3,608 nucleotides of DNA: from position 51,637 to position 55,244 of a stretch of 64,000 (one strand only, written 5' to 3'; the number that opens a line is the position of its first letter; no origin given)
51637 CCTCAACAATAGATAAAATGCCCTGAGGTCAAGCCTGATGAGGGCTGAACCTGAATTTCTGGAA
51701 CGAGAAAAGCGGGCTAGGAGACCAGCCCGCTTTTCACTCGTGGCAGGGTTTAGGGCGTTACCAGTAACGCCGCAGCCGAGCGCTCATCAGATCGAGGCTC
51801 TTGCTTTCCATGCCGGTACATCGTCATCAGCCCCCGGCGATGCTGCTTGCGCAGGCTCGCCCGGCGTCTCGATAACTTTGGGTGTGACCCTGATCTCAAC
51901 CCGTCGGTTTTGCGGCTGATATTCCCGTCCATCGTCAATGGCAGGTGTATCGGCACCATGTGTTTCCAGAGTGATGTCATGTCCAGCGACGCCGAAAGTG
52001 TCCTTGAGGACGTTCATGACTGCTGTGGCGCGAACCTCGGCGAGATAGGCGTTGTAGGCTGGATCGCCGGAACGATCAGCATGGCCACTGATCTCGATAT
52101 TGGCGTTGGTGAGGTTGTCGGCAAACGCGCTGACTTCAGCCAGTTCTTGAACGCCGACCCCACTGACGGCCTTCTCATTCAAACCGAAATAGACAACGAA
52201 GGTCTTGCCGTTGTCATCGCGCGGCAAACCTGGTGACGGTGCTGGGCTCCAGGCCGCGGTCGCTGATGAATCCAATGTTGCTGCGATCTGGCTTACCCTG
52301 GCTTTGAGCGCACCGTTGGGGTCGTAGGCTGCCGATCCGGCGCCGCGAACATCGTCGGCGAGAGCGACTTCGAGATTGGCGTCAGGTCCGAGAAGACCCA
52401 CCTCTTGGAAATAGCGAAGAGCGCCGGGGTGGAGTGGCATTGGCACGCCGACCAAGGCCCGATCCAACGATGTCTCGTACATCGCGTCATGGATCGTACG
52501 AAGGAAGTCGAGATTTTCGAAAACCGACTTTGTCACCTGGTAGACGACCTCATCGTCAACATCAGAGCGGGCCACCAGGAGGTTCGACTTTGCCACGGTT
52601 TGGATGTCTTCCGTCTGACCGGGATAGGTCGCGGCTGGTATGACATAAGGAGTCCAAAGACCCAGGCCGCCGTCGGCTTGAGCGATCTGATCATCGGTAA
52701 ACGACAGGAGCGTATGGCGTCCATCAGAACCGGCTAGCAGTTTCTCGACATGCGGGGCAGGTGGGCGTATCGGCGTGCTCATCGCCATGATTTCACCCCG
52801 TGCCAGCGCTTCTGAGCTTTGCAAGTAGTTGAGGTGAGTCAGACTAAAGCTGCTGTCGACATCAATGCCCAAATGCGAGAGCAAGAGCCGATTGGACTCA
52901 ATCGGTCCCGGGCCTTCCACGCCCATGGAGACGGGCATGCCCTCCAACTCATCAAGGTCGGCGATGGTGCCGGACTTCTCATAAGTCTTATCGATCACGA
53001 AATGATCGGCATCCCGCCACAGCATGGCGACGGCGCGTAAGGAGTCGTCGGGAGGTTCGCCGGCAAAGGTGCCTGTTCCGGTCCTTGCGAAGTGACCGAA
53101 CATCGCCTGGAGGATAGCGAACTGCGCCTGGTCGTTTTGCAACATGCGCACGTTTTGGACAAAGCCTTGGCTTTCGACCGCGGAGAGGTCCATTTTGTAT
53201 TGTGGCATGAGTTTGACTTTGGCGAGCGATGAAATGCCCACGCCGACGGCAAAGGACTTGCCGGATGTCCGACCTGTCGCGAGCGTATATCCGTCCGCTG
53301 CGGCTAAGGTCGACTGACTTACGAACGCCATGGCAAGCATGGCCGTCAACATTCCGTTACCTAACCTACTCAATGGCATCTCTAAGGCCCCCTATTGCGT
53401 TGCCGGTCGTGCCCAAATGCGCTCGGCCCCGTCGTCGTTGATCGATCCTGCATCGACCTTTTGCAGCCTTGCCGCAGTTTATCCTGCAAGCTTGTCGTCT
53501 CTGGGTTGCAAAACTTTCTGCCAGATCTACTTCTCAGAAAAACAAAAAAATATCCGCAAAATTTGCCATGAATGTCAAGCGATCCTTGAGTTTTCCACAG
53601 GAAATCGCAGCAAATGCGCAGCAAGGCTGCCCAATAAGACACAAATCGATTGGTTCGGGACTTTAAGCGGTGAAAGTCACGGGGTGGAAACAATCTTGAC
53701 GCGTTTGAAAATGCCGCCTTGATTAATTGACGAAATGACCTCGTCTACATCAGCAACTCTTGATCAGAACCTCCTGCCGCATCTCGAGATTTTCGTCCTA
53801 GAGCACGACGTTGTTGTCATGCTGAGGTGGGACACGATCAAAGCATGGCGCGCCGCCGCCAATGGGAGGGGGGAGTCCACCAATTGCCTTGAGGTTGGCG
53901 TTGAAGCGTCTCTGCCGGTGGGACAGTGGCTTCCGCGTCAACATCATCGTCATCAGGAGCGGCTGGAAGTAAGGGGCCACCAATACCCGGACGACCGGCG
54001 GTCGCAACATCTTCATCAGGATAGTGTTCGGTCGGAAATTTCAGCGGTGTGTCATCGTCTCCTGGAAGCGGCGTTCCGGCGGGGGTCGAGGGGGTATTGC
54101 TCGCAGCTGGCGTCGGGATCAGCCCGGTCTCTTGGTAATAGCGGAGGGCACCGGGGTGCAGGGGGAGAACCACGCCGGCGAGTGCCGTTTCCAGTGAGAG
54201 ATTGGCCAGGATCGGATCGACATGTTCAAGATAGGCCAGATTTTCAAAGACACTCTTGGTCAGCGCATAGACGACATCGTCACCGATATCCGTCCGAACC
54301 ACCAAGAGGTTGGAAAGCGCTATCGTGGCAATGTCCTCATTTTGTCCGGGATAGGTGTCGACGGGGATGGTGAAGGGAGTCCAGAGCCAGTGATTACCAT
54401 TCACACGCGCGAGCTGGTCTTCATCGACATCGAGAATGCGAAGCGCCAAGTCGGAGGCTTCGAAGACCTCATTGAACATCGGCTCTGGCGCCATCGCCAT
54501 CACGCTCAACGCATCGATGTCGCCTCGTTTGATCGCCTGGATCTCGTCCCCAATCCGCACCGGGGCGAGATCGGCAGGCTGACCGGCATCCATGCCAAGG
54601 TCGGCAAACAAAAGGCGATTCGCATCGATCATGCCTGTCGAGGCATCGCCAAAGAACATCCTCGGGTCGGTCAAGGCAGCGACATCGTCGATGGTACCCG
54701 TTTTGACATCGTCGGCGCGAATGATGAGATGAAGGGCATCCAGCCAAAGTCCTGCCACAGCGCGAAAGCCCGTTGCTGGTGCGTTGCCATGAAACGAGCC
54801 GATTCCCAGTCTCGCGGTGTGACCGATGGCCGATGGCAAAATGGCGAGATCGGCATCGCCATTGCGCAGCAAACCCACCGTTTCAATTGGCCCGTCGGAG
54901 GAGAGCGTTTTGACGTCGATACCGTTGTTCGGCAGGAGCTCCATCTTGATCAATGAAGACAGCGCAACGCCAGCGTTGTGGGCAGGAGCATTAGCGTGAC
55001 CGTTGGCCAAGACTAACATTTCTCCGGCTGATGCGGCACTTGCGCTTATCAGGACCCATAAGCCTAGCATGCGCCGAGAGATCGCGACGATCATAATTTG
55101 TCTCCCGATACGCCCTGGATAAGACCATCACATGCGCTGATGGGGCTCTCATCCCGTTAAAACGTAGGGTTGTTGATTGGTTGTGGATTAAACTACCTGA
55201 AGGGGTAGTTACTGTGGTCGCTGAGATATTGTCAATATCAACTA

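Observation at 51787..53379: TAXI-type solute-binding protein fused to an OmpA-like peptidoglycan-binding domain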

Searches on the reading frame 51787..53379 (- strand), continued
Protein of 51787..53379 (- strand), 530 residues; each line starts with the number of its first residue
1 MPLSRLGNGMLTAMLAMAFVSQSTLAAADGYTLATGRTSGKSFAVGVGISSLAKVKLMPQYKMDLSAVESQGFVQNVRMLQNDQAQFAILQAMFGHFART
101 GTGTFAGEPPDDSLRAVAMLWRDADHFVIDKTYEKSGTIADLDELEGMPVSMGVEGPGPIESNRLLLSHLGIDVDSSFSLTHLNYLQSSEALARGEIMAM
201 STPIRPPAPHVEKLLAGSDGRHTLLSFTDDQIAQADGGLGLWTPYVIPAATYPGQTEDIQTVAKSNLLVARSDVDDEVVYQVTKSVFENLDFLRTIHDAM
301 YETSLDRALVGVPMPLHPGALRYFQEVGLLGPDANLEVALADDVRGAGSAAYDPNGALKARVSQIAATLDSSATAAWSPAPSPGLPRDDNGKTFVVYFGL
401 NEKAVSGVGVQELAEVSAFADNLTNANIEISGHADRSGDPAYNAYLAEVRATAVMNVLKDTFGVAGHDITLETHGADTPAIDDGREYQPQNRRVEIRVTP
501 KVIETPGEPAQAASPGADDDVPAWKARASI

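Call 74: find_encoding_contigs(protein=P0276, flank=10000, max_places=1)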
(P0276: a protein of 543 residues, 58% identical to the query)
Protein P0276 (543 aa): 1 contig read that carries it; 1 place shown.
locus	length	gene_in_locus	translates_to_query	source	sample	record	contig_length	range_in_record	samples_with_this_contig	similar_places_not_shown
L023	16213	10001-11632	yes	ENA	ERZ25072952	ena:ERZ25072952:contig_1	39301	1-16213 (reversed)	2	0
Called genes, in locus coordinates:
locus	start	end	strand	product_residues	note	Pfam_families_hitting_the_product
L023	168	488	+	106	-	PF21006:NHase_beta_N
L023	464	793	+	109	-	PF02211:NHase_beta_C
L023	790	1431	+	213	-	PF02979:NHase_alpha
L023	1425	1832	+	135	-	PF04828:GFA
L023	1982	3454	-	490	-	PF00656:Peptidase_C14, PF01471:PG_binding_1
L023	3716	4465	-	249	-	-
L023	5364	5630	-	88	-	-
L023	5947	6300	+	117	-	PF00903:Glyoxalase, PF22677:Ble-like_N (weak)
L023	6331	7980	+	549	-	PF18158:AidB_N, PF02770:Acyl-CoA_dh_M, PF00441:Acyl-CoA_dh_1, PF08028:Acyl-CoA_dh_2, PF22924:ACOX_C_alpha1 (weak)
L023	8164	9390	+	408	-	PF02353:CMAS, PF13489:Methyltransf_23, PF01728:FtsJ (faint), PF05175:MTS (weak), PF08241:Methyltransf_11, PF08242:Methyltransf_12, PF13649:Methyltransf_25, PF13847:Methyltransf_31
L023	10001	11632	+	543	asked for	PF16868:NMT1_3, PF00691:OmpA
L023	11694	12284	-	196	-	PF16694:Cytochrome_P460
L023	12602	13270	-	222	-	PF09601:DUF2459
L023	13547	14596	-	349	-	-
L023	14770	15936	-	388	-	PF02844:GARS_N, PF01071:GARS_A, PF02786:CPSase_L_D2 (weak), PF02843:GARS_C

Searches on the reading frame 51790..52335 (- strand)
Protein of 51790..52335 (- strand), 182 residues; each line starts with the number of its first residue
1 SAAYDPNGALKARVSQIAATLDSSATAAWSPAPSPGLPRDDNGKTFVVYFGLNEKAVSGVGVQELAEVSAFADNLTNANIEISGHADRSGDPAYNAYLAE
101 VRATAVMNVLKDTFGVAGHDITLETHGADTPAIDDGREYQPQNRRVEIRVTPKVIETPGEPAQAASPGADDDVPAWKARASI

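Call 80: find_homologous_proteins(query=window:51790-52335:-, max_evalue=0.000001)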
Query seq(182 aa) (182 aa): 13 proteins with E <= 0.000001 among 390 candidates.
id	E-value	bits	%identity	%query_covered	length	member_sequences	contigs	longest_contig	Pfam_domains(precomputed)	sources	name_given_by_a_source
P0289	6.2e-74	266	70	100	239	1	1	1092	PF00691.26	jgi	jgi:outer membrane protein OmpA-like peptidoglycan-associated protein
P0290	7.9e-67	242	67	100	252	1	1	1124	PF00691.26,PF16868.11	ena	-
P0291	1.8e-58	215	61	100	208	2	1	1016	PF00691.26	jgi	jgi:outer membrane protein OmpA-like peptidoglycan-associated protein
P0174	4.4e-57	211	64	100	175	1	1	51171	PF00691.26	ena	-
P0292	3.1e-54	201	65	87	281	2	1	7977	PF00691.26,PF16868.11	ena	-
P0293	1.6e-52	196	54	100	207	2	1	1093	PF00691.26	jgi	jgi:outer membrane protein OmpA-like peptidoglycan-associated protein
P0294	2.4e-44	169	59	77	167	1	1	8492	PF00691.26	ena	-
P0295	1.7e-14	72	56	46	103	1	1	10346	-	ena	-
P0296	1.6e-9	56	35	59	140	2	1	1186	PF00691.26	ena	-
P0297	5.3e-9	54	38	64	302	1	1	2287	PF00691.26,PF01617.25,PF13505.13,PF02462.21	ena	-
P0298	2.6e-8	52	37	66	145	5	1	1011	PF00691.26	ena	-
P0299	2.7e-7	49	35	59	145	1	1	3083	PF00691.26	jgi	jgi:OmpA-OmpF porin, OOP family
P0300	5.0e-7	48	37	57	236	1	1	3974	PF00691.26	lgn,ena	-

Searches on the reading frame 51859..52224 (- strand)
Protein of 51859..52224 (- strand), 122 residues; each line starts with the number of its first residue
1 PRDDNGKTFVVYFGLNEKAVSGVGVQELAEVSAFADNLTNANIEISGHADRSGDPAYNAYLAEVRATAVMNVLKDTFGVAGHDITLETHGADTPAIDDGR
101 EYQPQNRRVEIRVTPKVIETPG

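Call 54: search_solved_structures(query=window:51859-52224:-, max_evalue=0.001, show_alignments=0)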
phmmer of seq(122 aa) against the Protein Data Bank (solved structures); distinct sequences matched with E-value up to 0.001: 27.
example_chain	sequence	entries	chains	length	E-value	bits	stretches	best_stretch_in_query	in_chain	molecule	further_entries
4pwt_A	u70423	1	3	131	2.3e-09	40.6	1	7-101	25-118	Peptidoglycan-associated lipoprotein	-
4r40_B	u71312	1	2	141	2.8e-09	40.4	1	7-101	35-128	Peptidoglycan-associated lipoprotein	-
5u1h_A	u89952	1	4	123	5.5e-09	39.4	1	22-114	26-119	Outer membrane porin F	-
9v99_A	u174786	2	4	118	3.3e-08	36.9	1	11-112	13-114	Outer membrane beta-barrel domain-containing protein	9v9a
1oap_A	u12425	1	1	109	3.8e-08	36.7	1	10-108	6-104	PEPTIDOGLYCAN-ASSOCIATED LIPOPROTEIN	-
2hqs_H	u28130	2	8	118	4e-08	36.7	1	10-109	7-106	Peptidoglycan-associated lipoprotein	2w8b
5m38_A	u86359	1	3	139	6.6e-08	35.9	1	43-116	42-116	OmpA family protein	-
9rle_P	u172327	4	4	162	9.6e-08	35.4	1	9-108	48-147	Peptidoglycan-associated lipoprotein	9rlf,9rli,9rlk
9v9b_A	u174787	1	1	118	1.7e-07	34.6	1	11-112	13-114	Outer membrane beta-barrel domain-containing protein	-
7bba_A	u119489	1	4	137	2.5e-07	34.1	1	43-115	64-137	Putative type VI secretion protein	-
4g4v_A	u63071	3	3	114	4.1e-07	33.4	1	10-112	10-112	Peptidoglycan-associated lipoprotein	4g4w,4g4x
2aiz_P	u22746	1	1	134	1.2e-06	31.8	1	10-108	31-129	Outer membrane protein P6 (Fragment)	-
3td3_A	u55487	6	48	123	2.1e-06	31.1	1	8-114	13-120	Outer membrane protein omp38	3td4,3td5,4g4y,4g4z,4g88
5eb1_B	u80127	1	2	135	3.6e-05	27.1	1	40-113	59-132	YfiB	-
5eaz_A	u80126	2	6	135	3.6e-05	27.1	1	40-113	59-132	YfiB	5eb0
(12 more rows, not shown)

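Call 57: search_solved_structures(query=window:51859-52224:-, max_evalue=1e-7, show_alignments=5)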
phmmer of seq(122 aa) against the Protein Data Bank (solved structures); distinct sequences matched with E-value up to 1e-7: 8.
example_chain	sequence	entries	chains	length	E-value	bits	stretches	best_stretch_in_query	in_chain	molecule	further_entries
4pwt_A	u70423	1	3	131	2.3e-09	40.6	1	7-101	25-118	Peptidoglycan-associated lipoprotein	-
4r40_B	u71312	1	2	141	2.8e-09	40.4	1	7-101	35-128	Peptidoglycan-associated lipoprotein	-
5u1h_A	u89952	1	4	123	5.5e-09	39.4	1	22-114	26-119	Outer membrane porin F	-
9v99_A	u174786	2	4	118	3.3e-08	36.9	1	11-112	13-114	Outer membrane beta-barrel domain-containing protein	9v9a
1oap_A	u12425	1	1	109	3.8e-08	36.7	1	10-108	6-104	PEPTIDOGLYCAN-ASSOCIATED LIPOPROTEIN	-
2hqs_H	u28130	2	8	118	4e-08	36.7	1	10-109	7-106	Peptidoglycan-associated lipoprotein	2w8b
5m38_A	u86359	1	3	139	6.6e-08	35.9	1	43-116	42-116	OmpA family protein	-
9rle_P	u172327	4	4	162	9.6e-08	35.4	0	9-108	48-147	Peptidoglycan-associated lipoprotein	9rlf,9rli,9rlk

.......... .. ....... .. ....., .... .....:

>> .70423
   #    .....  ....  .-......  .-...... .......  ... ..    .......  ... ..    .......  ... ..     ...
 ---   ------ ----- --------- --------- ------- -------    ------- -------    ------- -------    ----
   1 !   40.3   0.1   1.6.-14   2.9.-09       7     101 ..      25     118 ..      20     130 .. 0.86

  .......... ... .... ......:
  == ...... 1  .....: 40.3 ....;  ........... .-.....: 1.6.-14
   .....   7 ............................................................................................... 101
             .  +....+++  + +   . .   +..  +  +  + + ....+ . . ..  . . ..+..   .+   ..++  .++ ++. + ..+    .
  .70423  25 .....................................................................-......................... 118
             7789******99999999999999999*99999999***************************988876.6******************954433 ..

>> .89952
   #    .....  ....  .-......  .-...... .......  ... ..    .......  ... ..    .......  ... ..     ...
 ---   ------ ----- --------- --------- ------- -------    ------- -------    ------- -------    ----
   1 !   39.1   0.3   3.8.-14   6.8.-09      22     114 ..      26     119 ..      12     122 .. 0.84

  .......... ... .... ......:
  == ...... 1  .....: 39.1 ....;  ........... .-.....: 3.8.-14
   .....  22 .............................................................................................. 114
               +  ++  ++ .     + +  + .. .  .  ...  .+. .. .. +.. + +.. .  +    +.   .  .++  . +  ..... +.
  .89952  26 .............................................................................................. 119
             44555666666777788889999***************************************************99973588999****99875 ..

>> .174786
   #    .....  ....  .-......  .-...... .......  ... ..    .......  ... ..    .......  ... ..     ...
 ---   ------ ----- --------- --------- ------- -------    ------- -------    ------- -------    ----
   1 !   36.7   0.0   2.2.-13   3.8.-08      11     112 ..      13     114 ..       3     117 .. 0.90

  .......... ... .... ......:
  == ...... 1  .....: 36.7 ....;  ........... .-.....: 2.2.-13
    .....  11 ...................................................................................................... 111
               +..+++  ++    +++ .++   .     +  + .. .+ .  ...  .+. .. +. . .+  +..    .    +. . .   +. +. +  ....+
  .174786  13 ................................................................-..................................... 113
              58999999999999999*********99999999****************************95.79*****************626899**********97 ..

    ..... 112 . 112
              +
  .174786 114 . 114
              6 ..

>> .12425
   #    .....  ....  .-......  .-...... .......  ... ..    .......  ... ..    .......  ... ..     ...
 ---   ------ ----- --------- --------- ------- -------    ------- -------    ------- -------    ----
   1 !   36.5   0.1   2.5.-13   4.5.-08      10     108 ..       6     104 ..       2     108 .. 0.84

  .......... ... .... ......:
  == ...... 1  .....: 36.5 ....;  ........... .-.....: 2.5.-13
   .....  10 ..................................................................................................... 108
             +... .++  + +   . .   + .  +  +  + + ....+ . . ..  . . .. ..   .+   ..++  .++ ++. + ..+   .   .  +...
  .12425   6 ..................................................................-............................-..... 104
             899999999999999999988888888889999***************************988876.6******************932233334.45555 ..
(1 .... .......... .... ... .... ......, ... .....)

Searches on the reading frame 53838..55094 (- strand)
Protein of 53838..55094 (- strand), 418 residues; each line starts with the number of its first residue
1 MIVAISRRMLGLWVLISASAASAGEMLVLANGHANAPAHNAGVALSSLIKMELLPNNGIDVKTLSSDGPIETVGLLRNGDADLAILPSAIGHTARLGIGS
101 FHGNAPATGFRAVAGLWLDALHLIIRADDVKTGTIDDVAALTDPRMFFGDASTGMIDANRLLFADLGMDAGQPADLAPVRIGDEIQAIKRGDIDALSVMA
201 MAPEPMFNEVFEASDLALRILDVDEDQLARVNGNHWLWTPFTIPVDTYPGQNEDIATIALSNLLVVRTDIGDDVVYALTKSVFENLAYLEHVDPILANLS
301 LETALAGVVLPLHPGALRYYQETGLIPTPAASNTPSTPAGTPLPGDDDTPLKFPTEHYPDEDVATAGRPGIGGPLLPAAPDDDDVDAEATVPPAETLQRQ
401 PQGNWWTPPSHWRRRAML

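Call 3: search_protein_families(library=pfam, proteins=[window:53838-55094:-], max_evalue=0.01)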
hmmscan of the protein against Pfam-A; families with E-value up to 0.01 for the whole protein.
window:53838-55094:- (418 aa): 1 family
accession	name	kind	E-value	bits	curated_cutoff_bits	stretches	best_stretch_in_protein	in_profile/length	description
PF16868.10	NMT1_3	-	5.3e-62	210.5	27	1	41-324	13-289/289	NMT1-like family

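Call 4: search_protein_families(library=ncbifam, proteins=[window:53838-55094:-], max_evalue=0.01)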
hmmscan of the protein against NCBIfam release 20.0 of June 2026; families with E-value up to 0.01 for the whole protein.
window:53838-55094:- (418 aa): 1 family
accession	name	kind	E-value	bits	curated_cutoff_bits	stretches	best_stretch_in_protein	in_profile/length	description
TIGR02122.1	TRAP_TAXI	subfamily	1.1e-53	182.2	84.35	1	15-324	15-320/320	TAXI family TRAP transporter solute-binding subunit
